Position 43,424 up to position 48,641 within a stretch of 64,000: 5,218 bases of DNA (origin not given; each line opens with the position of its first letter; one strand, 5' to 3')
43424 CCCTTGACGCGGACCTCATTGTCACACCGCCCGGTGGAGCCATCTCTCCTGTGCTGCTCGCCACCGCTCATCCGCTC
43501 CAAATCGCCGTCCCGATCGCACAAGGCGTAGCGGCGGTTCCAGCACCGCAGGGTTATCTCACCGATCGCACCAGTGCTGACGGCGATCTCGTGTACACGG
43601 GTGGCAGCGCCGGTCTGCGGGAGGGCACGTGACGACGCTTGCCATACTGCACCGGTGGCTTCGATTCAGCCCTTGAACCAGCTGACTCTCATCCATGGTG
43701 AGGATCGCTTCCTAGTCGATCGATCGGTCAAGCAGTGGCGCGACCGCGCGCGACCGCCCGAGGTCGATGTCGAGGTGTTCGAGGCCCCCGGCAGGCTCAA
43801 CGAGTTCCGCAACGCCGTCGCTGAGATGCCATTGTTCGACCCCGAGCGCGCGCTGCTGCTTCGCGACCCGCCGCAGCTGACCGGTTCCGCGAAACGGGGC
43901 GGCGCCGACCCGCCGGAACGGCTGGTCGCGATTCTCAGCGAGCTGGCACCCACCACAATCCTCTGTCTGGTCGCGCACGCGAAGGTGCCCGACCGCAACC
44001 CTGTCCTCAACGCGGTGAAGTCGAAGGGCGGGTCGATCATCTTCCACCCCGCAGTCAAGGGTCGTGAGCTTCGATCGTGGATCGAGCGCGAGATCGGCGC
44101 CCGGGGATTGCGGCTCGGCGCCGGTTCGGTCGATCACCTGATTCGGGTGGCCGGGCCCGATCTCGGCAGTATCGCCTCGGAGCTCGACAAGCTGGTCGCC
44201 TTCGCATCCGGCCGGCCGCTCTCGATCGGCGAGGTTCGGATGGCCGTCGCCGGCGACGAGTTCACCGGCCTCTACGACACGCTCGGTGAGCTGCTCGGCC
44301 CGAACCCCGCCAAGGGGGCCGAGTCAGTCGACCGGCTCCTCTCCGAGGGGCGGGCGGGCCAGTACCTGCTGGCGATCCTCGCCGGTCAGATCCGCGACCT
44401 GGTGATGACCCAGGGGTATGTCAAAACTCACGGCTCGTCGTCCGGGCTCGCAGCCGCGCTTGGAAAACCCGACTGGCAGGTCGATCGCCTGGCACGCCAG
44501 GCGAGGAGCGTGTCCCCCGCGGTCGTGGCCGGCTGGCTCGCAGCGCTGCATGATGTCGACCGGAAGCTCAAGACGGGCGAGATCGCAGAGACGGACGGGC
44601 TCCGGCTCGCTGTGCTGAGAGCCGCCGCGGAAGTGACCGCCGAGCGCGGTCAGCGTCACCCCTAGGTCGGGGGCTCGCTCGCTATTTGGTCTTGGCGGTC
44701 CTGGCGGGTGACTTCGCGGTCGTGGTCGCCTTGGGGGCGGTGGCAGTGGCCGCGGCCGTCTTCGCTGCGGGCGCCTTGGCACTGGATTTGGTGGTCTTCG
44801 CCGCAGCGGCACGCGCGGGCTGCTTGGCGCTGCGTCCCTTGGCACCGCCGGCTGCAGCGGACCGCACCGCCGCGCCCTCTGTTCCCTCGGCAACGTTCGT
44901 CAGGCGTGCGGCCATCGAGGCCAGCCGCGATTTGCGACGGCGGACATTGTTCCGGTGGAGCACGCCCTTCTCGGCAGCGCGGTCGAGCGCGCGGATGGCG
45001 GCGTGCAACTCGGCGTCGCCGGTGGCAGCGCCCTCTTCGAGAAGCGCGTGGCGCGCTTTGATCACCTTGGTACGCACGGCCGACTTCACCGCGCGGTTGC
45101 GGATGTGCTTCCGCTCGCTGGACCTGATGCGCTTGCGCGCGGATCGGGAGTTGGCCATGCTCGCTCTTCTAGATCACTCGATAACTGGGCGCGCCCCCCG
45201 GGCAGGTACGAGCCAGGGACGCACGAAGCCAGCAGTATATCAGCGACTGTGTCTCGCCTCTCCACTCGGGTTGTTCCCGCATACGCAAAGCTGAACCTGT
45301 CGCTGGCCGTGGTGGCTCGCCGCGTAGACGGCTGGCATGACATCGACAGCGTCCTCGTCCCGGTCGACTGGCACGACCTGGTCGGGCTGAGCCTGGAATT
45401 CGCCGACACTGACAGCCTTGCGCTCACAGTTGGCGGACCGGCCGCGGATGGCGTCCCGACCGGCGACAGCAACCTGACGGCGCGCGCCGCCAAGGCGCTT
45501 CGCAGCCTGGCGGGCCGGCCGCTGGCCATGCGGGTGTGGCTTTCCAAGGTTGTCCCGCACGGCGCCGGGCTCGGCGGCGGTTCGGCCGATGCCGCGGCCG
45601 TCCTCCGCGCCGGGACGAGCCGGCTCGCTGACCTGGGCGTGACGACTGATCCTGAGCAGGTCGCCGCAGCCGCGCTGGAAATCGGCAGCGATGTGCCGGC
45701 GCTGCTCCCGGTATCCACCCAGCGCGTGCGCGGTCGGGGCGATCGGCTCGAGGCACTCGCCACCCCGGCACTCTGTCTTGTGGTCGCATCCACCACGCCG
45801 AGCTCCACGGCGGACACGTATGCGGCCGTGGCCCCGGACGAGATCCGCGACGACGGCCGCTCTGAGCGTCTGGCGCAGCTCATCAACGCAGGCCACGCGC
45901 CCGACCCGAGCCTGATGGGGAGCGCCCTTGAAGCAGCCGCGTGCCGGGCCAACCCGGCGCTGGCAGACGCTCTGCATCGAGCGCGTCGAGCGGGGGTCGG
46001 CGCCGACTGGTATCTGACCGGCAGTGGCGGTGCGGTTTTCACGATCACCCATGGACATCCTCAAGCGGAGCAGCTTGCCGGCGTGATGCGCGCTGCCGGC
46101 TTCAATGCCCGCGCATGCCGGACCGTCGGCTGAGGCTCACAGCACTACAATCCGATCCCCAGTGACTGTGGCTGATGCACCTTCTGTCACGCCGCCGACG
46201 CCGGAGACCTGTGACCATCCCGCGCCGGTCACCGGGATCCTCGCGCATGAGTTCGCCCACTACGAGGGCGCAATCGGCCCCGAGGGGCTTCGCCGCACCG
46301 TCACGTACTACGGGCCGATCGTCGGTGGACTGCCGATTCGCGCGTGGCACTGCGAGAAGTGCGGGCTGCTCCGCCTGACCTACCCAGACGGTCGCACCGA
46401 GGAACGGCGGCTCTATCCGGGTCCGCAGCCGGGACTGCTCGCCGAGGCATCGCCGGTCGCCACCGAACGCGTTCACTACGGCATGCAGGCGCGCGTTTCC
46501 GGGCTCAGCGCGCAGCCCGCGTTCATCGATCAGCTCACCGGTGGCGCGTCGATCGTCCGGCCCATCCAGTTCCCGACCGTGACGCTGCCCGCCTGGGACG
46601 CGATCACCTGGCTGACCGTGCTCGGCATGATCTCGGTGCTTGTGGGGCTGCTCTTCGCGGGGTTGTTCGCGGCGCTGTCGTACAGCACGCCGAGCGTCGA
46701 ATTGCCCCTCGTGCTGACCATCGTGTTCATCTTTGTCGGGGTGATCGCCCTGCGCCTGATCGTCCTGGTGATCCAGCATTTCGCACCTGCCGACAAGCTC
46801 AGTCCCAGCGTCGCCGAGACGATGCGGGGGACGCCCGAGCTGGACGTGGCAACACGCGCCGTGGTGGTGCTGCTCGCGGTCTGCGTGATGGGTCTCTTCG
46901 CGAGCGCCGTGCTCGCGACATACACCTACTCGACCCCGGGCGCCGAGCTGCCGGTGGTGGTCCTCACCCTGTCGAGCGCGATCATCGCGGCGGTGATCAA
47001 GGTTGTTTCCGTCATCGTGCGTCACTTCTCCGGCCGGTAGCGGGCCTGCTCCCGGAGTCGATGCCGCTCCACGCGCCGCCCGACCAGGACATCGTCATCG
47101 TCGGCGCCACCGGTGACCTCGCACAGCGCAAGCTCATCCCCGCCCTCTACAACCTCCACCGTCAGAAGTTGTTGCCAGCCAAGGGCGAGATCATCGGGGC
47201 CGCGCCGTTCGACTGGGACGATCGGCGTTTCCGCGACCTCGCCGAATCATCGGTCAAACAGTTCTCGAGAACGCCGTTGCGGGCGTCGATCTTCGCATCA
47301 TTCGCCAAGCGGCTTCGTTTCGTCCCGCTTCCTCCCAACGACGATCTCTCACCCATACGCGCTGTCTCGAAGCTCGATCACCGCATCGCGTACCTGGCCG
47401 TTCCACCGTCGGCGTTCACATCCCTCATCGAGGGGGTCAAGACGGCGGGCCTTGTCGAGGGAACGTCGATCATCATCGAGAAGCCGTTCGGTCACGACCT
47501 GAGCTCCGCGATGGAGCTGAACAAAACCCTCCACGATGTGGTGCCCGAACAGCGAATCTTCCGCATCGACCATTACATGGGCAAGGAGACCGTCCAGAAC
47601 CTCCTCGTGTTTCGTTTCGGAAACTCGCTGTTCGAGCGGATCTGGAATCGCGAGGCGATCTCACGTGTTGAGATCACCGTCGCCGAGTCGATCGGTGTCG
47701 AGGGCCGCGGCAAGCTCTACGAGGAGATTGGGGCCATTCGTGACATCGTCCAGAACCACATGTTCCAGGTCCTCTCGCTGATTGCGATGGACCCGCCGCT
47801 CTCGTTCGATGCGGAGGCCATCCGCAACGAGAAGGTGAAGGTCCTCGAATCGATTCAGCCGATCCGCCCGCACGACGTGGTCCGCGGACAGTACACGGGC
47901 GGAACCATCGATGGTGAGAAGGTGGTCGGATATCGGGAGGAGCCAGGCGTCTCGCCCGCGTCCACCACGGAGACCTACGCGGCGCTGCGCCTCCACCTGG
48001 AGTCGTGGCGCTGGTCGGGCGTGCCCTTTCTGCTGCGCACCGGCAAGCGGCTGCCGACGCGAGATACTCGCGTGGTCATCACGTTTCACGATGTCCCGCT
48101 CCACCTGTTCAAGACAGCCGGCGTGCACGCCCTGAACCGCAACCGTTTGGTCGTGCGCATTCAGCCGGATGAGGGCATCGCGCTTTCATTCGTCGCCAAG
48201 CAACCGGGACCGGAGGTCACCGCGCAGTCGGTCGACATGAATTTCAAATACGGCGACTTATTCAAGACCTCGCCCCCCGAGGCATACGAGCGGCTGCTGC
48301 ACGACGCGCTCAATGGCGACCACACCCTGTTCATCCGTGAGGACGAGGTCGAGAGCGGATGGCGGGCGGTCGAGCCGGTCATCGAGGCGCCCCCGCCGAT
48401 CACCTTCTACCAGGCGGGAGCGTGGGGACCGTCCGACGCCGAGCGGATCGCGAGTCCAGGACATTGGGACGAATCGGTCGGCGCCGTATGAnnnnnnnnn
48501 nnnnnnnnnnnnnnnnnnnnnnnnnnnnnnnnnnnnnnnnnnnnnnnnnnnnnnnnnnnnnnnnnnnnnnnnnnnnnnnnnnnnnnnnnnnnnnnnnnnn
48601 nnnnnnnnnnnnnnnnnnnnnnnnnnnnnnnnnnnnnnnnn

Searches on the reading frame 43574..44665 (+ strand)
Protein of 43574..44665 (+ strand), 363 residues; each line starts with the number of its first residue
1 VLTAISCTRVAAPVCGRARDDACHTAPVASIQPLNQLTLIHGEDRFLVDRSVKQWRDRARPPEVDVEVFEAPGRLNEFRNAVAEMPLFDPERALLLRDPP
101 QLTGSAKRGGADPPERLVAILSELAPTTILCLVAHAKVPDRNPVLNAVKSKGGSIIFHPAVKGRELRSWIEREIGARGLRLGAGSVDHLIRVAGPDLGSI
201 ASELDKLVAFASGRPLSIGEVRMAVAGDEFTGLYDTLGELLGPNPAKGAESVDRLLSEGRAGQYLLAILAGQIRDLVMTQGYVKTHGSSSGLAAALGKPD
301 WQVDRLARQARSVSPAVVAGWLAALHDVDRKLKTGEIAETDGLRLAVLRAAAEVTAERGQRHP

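Call 54: search_protein_families(library=pfam, proteins=[window:43574-44665:+], max_evalue=0.0001)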
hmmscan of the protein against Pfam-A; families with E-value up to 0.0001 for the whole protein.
window:43574-44665:+ (363 aa): 2 families
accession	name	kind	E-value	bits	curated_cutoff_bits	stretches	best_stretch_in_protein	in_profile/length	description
PF21694.2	DNA_pol3_delta_C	-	3.7e-09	37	27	1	246-349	17-120/121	DNA polymerase III delta subunit, C-terminal domain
PF06144.19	DNA_pol3_delta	-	6.3e-08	33.1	21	1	39-147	2-113/124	DNA polymerase III, delta subunit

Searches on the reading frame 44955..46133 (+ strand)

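Call 54: search_protein_families(library=pfam, proteins=[window:44955-46133:+], max_evalue=0.0001)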
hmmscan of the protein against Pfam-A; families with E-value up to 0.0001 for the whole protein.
window:44955-46133:+ (392 aa): 2 families
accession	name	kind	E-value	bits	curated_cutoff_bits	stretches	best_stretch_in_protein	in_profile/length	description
PF00288.32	GHMP_kinases_N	-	1.7e-09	38.2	22.3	1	173-249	1-82/87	GHMP kinases N terminal domain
PF08544.19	GHMP_kinases_C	-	6.6e-06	26.9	21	1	302-381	9-82/85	GHMP kinases C terminal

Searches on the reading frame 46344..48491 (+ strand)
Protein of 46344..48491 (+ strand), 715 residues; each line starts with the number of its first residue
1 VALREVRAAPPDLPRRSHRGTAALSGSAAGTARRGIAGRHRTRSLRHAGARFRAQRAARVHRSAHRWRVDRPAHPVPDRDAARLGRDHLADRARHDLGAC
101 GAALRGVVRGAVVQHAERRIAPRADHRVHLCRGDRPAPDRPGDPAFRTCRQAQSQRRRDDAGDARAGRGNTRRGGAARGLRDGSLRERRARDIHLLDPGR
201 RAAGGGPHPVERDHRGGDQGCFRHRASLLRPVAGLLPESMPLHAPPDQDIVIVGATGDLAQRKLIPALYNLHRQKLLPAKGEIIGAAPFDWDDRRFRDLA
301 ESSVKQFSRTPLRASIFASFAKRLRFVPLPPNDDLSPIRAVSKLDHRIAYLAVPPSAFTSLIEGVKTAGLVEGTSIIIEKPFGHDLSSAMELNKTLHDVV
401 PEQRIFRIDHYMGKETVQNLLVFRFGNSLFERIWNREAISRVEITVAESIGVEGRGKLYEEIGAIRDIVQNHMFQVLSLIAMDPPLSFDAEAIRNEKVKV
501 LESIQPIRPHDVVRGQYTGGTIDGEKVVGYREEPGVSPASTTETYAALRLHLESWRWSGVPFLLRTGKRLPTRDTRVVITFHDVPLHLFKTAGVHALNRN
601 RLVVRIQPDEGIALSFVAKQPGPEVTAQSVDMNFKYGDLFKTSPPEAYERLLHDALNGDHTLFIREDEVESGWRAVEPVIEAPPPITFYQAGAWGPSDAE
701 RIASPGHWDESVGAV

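Call 54: search_protein_families(library=pfam, proteins=[window:46344-48491:+], max_evalue=0.0001)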
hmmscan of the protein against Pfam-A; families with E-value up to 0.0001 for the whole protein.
window:46344-48491:+ (715 aa): 2 families
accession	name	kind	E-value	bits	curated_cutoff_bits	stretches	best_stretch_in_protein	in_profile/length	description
PF02781.21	G6PD_C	-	6.3e-114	380.4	27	1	421-703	1-288/296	Glucose-6-phosphate dehydrogenase, C-terminal domain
PF00479.28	G6PD_N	-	2.2e-48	165.8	22.1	1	251-419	1-183/183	Glucose-6-phosphate dehydrogenase, NAD binding domain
